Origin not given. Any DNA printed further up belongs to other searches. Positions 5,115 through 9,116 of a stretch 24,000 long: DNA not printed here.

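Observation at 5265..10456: Candidate two-gene conflict/defence module: membrane KAP/YobI NTPase coupled to a RES-domain effector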

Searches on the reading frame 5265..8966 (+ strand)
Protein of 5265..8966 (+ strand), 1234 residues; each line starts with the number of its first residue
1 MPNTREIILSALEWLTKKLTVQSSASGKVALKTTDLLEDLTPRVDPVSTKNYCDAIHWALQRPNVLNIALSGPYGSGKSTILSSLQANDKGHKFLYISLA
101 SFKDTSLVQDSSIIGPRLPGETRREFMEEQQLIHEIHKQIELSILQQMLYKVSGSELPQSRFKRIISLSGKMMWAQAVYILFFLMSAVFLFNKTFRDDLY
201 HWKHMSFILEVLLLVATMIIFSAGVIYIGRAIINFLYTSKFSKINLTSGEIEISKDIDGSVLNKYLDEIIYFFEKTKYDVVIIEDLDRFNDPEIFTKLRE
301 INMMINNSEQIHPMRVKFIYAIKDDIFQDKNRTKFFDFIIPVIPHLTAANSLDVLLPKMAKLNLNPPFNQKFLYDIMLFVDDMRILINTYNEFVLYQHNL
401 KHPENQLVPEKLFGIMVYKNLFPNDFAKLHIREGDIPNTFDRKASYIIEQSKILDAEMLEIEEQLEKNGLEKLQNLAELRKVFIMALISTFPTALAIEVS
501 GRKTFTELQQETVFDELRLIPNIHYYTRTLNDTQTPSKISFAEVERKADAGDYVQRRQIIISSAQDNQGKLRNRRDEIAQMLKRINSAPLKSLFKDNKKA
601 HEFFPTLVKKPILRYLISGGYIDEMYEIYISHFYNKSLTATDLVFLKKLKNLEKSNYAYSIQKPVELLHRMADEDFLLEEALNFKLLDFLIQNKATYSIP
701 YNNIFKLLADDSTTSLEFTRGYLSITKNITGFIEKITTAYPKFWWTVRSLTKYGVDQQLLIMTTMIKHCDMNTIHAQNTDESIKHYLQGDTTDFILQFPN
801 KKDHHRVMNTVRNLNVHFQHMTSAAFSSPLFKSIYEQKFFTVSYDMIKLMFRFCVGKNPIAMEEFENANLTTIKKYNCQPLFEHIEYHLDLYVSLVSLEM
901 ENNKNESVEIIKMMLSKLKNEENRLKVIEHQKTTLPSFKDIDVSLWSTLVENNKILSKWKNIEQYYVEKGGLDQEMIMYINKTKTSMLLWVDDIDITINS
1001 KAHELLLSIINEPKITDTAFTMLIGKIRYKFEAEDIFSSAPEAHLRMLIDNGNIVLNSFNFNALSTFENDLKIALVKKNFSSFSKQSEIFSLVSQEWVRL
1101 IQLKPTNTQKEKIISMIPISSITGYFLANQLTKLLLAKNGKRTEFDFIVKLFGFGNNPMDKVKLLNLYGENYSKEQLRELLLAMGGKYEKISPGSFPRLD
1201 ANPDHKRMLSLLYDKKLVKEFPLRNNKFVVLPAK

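Call 7: search_protein_families(library=pfam, proteins=[window:5265-8966:+], max_evalue=1)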
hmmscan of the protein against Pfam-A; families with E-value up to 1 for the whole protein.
window:5265-8966:+ (1234 aa): 12 families
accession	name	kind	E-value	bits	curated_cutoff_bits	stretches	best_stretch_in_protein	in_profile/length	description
PF20693.3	YobI-ATPase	-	2.2e-116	389.8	27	1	52-436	1-362/363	YobI-like P-loop NTPase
PF13173.12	AAA_14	-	0.0016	18.9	27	1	68-156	5-99/129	AAA domain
PF13238.12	AAA_18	-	0.0094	16.8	29.4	1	68-140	1-66/128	AAA domain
PF13401.12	AAA_22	-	0.0098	16.7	27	1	68-104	8-46/130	AAA domain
PF13555.12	AAA_29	-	0.029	14.5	27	1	64-86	23-43/61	P-loop containing region of AAA domain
PF13191.12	AAA_16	-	0.1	13.5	32.6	1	62-98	21-59/167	AAA ATPase domain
PF00005.33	ABC_tran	-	0.17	12.9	25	1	68-89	14-35/137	ABC transporter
PF13521.12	AAA_28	-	0.17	12.6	27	1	68-88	2-22/164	AAA domain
PF00004.35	AAA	-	0.18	12.7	21.2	0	69-105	2-37/131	ATPase family associated with various cellular activities (AAA)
PF02492.25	cobW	-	0.22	11.5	20.7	0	68-93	3-29/180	CobW/HypB/UreG, nucleotide-binding domain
PF08006.16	HAAS_TM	-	0.27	11.8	28.3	1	167-228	48-106/117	HAAS transmembrane region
PF06912.16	DUF1275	-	0.58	10.4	25.4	0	173-224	47-96/193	Protein of unknown function (DUF1275)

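Call 8: search_protein_families(library=padloc, proteins=[window:5265-8966:+], max_evalue=1)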
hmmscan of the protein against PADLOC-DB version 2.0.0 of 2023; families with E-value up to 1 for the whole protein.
window:5265-8966:+ (1234 aa): 4 families
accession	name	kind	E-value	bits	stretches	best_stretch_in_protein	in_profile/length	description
PDLC02220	Tmn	-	5.1e-80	267.7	1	17-1028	6-1055/1273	-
PDLC03841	LeoBC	-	0.0011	16.2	1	59-116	70-107/601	-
PDLC03839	LeoA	-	0.0068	13.5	1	47-86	52-78/559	-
PDLC02373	dCTPase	-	0.0082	13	1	61-154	150-231/630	-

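Call 9: search_protein_families(library=ncbifam, proteins=[window:5265-8966:+], max_evalue=1)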
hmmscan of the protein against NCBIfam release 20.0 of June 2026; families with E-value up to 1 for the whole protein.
window:5265-8966:+ (1234 aa): 2 families
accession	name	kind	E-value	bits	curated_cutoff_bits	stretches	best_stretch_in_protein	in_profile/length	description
TIGR03420.1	DnaA_homol_Hda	equivalog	0.052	13.1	194.8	0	60-106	33-81/226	DnaA regulatory inactivator Hda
TIGR02324.1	CP_lyasePhnL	equivalog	0.12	11.8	256.3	1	68-90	37-59/224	phosphonate C-P lyase system protein PhnL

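Call 18: find_homologous_proteins(query=window:5265-8966:+)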
Query window:5265-8966:+ (1234 aa): 3200 proteins with E <= 0.001 among 8000 candidates; the best 120 are listed.
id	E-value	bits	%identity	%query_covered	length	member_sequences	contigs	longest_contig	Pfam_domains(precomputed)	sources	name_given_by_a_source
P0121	0.0e+0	2257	100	82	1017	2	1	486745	PF20693.4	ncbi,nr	ncbi:putative membrane protein YobI [Pedobacter psychrotolerans]|nr:putative membrane protein YobI [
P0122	5.2e-204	699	34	96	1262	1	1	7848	PF20693.4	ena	-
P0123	2.7e-202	693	34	93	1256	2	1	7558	PF20693.4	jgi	-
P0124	1.4e-198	681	34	97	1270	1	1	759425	PF20693.4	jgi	jgi:hypothetical protein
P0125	6.5e-191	655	33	98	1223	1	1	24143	PF20693.4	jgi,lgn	jgi:hypothetical protein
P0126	1.0e-189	651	32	97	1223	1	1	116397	PF20693.4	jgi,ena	-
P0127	2.5e-184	634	33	94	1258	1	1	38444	PF20693.4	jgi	-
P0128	2.2e-181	624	32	97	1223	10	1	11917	PF20693.4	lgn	-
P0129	2.2e-178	614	31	97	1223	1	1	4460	PF20693.4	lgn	-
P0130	5.5e-178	613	32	97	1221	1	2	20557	PF20693.4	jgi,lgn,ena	-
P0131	1.0e-175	605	31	99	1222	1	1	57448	PF20693.4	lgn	-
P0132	1.5e-171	591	34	98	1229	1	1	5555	PF20693.4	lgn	-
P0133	1.2e-168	582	31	98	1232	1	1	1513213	PF20693.4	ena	-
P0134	4.2e-167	577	32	98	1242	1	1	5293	PF20693.4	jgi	jgi:hypothetical protein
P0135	8.9e-165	569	32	96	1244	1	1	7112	PF20693.4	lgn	-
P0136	2.5e-163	564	30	99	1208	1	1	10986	PF20693.4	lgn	-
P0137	5.3e-163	563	33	96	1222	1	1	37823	PF20693.4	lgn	-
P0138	5.6e-162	560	32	96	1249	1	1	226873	PF20693.4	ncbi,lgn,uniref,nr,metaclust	ncbi:KAP family P-loop domain-containing protein [Pedobacter sp. ok626]|uniref:YobI family P-loop NT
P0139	3.3e-161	557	32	97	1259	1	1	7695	PF20693.4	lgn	-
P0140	1.6e-159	551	31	94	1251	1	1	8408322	PF20693.4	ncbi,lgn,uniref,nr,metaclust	ncbi:YobI family P-loop NTPase [Mucilaginibacter paludis]|uniref:NTPase with transmembrane helices n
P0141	1.8e-159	551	36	68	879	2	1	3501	PF20693.4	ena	-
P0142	3.4e-158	547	32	97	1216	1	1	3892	PF20693.4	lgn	-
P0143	9.8e-157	542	32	98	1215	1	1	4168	PF20693.4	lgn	-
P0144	3.1e-156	541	32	95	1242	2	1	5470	PF20693.4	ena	-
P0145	3.4e-156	540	31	96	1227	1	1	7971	PF20693.4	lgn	-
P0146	6.6e-156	539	31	97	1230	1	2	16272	PF20693.4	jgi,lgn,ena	-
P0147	8.1e-156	539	32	94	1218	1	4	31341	PF20693.4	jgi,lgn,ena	-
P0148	1.3e-155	539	30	94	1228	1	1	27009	PF20693.4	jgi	-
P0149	3.4e-155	537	30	97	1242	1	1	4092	PF20693.4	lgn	-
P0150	3.7e-155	537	33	96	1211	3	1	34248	PF20693.4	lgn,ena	-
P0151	1.2e-154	535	31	97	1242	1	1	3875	PF20693.4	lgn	-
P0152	2.7e-154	534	31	97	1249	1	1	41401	PF20693.4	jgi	jgi:hypothetical protein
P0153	5.2e-154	533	31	96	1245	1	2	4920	PF20693.4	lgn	-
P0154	1.2e-153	532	31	94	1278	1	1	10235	PF20693.4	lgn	-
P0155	1.4e-153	532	31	95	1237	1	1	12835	PF20693.4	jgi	jgi:hypothetical protein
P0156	5.3e-153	530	31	96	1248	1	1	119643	PF20693.4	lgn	-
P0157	6.2e-153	530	31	99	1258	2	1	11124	PF20693.4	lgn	-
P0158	8.8e-153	529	31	95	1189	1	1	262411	PF20693.4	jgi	-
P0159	1.2e-152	529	31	97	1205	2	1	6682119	PF20693.4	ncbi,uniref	ncbi:hypothetical protein [Pedobacter sp. R-06]|uniref:YobI family P-loop NTPase n=1 Tax=Pedobacter 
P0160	2.5e-152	528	32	97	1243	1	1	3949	PF20693.4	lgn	-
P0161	3.6e-152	527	32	94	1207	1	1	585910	PF20693.4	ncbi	-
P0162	3.7e-152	527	30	96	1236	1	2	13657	PF20693.4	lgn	-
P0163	5.4e-152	527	31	97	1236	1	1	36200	PF20693.4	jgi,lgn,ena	-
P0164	7.5e-152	526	32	97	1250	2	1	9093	PF20693.4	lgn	-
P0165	9.4e-152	526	32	97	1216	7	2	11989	PF20693.4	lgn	-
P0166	1.0e-151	526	30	95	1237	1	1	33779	PF20693.4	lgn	-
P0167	1.5e-151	525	30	95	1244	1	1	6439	PF20693.4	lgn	-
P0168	2.1e-151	525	30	97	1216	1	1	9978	PF20693.4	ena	-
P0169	2.9e-151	524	31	97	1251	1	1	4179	PF20693.4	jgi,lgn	jgi:hypothetical protein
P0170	3.4e-151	524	32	97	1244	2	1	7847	PF20693.4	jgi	jgi:hypothetical protein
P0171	4.2e-151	524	30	94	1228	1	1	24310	PF20693.4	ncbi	ncbi:MAG: hypothetical protein V4619_14095 [Bacteroidota bacterium]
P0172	7.2e-151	523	30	99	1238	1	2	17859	PF20693.4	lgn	-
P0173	7.4e-151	523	30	97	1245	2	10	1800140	PF20693.4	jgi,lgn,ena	-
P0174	8.2e-151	523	31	97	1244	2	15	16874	PF20693.4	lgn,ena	-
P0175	1.9e-150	521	31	95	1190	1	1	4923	PF20693.4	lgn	-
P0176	4.9e-150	520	30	97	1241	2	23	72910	PF20693.4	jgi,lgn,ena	-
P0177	5.8e-150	520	31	97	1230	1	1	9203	PF20693.4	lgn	-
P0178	1.0e-149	519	29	96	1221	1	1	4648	PF20693.4,PF13191.13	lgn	-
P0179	2.4e-149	518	31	99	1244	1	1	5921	PF20693.4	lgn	-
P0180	3.0e-149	517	31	97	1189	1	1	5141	PF20693.4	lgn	-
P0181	4.4e-149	517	32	97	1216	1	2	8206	PF20693.4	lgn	-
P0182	6.9e-149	516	31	98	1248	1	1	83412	PF20693.4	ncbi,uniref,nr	ncbi:YobI family P-loop NTPase [Sphingobacterium bovistauri]|uniref:YobI-like P-loop NTPase domain-c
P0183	8.1e-149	516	33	84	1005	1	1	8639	PF20693.4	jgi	jgi:hypothetical protein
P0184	8.8e-149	516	31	99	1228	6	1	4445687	PF20693.4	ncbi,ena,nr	nr:hypothetical protein [uncultured Bacteroides sp.]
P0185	1.1e-148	516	32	99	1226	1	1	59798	PF20693.4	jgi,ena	-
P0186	1.4e-148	515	31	99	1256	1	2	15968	PF20693.4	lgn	-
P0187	1.6e-148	515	31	97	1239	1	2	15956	PF20693.4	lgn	-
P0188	1.9e-148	515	34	75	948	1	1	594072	PF20693.4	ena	-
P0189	3.0e-148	514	32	96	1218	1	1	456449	PF20693.4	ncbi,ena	-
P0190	1.3e-147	512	30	97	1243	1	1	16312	PF20693.4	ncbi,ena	-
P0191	2.0e-147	511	31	96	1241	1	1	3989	PF20693.4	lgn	-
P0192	2.5e-147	511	32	96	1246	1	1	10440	PF20693.4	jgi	jgi:hypothetical protein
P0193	2.7e-147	511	31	94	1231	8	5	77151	PF20693.4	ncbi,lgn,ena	-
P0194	3.4e-147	511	30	98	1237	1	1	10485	PF20693.4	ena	-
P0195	7.1e-147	510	31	99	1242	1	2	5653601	PF20693.4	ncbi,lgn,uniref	ncbi:hypothetical protein ACPPVU_09940 [Mucilaginibacter sp. McL0603]|uniref:YobI family P-loop NTPa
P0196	7.3e-147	510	30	99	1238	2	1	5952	PF20693.4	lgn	-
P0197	1.5e-146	509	31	89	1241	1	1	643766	PF20693.4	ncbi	ncbi:hypothetical protein ACVW0P_000107 [Mucilaginibacter sp. UYNi724]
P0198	1.5e-146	508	30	97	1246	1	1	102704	PF07693.21,PF20693.4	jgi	jgi:hypothetical protein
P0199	5.0e-146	507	30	97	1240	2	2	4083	PF20693.4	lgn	-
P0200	1.2e-145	506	31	96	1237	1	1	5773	PF20693.4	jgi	-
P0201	4.4e-145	504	33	79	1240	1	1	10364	PF20693.4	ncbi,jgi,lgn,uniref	ncbi:hypothetical protein [Mucilaginibacter sp.]|jgi:hypothetical protein|uniref:YobI family P-loop 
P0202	5.0e-145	503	30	96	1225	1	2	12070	PF20693.4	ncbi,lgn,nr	ncbi:MAG: hypothetical protein HOP24_08215 [Sideroxydans sp.]|nr:hypothetical protein [Sideroxydans 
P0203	5.1e-145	503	31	96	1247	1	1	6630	PF20693.4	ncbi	ncbi:YobI family P-loop NTPase [Viscerimonas tarda]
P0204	1.0e-144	502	30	99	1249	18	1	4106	PF20693.4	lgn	-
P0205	1.1e-144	502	31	96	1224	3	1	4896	PF20693.4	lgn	-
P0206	1.2e-144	502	35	77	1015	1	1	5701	PF20693.4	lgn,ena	-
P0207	1.4e-144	502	31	96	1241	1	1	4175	PF20693.4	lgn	-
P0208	2.6e-144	501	30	95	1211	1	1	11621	PF20693.4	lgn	-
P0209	5.8e-144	500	30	97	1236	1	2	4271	PF20693.4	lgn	-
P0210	9.3e-144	499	31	99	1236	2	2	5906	PF20693.4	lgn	-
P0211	1.1e-143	499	29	97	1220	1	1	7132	PF20693.4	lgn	-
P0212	1.3e-143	499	30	95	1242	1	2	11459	PF20693.4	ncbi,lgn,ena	-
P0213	2.1e-143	498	31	95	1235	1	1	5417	PF20693.4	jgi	jgi:hypothetical protein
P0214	3.0e-143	498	31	97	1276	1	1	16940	PF20693.4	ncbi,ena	-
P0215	4.1e-143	497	30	97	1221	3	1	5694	PF20693.4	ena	-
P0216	5.7e-143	497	31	97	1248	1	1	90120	PF20693.4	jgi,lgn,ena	-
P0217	7.8e-143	496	29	98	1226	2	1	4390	PF20693.4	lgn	-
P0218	9.7e-143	496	30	96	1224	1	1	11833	PF20693.4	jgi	jgi:hypothetical protein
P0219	1.6e-142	495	32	81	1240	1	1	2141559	PF20693.4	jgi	jgi:hypothetical protein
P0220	2.9e-142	494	30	97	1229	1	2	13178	PF20693.4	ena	-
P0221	4.9e-142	494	30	96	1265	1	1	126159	PF20693.4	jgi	jgi:hypothetical protein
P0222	5.5e-142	493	32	80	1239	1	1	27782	PF20693.4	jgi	jgi:hypothetical protein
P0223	1.6e-141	492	30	95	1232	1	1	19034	PF07693.21,PF20693.4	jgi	-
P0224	2.1e-141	491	31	91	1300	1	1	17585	PF20693.4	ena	-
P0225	2.2e-141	491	30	99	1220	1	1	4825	PF20693.4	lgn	-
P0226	3.2e-141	491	30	97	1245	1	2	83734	PF20693.4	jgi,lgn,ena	-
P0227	3.2e-141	491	30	94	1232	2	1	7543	PF20693.4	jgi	jgi:hypothetical protein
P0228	5.0e-141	490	32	88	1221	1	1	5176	PF20693.4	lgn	-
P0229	6.5e-141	490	30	96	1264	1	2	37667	PF20693.4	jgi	jgi:energy-coupling factor transporter ATP-binding protein EcfA2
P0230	1.1e-140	489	29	99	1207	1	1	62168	PF20693.4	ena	-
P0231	1.4e-140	489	30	97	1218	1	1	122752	PF20693.4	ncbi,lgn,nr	ncbi:MAG: hypothetical protein PHI11_05930 [Gallionella sp.]|nr:hypothetical protein [Gallionella sp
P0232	1.7e-140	488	31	96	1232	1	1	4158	PF20693.4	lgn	-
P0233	2.5e-140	488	30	96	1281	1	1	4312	PF20693.4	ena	-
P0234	2.7e-140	488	28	97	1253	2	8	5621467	PF20693.4,PF13191.13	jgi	jgi:energy-coupling factor transporter ATP-binding protein EcfA2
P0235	4.5e-140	487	31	96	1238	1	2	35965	PF20693.4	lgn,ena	-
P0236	8.2e-140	486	31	89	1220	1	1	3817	PF20693.4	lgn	-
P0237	1.5e-139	485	31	97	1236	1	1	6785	PF20693.4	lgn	-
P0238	3.5e-139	484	32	78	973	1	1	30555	PF20693.4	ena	-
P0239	3.9e-139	484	31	88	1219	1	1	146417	PF20693.4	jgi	jgi:hypothetical protein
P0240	8.0e-139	483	29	96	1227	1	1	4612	PF20693.4,PF13191.13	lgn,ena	-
